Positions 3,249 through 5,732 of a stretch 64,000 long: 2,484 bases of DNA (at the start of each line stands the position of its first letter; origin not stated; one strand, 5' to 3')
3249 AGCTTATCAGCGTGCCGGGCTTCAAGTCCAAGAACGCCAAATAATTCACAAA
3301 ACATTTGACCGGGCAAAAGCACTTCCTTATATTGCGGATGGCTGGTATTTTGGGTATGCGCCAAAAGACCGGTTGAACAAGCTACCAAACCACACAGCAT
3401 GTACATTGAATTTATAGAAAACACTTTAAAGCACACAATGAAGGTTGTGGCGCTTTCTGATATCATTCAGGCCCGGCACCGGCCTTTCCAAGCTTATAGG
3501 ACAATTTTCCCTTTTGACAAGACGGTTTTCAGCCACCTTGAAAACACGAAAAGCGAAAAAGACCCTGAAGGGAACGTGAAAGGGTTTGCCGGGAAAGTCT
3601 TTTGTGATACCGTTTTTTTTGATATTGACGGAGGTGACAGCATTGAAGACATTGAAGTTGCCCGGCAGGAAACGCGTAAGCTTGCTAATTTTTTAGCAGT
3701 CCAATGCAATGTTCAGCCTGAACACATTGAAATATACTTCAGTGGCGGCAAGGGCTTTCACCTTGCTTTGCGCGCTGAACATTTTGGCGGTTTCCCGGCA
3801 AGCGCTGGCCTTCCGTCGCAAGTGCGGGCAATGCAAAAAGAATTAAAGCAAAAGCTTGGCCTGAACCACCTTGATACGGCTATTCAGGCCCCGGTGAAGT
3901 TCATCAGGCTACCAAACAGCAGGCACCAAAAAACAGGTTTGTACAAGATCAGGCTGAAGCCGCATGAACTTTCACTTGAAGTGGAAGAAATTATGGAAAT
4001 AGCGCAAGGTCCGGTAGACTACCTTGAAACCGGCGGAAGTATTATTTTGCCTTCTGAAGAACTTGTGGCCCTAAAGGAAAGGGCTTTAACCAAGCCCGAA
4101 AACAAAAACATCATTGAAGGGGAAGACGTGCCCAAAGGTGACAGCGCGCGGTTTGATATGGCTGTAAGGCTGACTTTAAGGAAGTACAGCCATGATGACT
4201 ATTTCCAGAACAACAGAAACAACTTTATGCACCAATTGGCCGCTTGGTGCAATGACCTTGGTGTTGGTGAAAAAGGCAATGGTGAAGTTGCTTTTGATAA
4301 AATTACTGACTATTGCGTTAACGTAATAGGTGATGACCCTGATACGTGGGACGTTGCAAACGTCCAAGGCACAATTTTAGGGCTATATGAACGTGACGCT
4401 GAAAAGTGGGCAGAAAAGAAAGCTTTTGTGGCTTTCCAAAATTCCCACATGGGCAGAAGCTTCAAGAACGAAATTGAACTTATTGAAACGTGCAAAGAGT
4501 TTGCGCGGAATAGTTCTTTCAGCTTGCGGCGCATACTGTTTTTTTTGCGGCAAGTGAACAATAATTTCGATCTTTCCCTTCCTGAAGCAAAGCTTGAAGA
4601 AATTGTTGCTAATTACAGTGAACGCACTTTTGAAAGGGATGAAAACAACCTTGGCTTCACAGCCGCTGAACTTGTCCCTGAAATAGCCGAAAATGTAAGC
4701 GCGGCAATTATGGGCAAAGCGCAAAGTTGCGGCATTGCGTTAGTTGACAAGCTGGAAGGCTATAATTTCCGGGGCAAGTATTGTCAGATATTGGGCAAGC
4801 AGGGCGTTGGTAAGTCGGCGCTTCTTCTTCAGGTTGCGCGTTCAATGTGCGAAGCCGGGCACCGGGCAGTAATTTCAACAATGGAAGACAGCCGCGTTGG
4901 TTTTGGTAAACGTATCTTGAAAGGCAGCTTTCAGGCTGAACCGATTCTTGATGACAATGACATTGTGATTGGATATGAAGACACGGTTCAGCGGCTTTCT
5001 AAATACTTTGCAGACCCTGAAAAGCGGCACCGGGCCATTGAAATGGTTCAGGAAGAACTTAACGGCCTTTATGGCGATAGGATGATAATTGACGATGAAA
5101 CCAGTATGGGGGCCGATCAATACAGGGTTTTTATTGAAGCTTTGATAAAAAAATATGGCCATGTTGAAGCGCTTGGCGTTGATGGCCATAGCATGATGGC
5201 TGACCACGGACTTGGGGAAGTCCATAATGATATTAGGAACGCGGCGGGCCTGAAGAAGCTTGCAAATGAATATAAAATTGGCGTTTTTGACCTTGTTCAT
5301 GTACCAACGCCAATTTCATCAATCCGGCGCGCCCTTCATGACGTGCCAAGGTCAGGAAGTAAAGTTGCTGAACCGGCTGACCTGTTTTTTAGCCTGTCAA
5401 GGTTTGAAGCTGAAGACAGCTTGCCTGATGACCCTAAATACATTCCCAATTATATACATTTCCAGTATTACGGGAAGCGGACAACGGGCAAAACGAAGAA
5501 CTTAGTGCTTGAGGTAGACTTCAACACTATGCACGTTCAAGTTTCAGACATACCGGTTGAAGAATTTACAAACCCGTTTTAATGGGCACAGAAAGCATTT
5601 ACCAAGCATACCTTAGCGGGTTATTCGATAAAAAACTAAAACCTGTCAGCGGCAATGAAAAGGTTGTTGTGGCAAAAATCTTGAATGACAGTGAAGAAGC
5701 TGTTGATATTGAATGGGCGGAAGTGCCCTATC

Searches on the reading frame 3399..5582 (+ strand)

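Call 27: search_protein_families(library=phrogs, proteins=[window:3399-5582:+], max_evalue=0.001)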
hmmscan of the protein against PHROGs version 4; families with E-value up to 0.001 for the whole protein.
window:3399-5582:+ (727 aa): 3 families
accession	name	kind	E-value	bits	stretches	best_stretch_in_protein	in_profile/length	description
phrog_18685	-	unknown function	2.1e-20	73.3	1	64-206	63-202/1028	-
phrog_16345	-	DNA, RNA and nucleotide metabolism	1.6e-19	70.4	1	72-215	68-200/972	primase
phrog_19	-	DNA, RNA and nucleotide metabolism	6.1e-09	36.3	1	396-717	285-582/621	DnaB-like replicative helicase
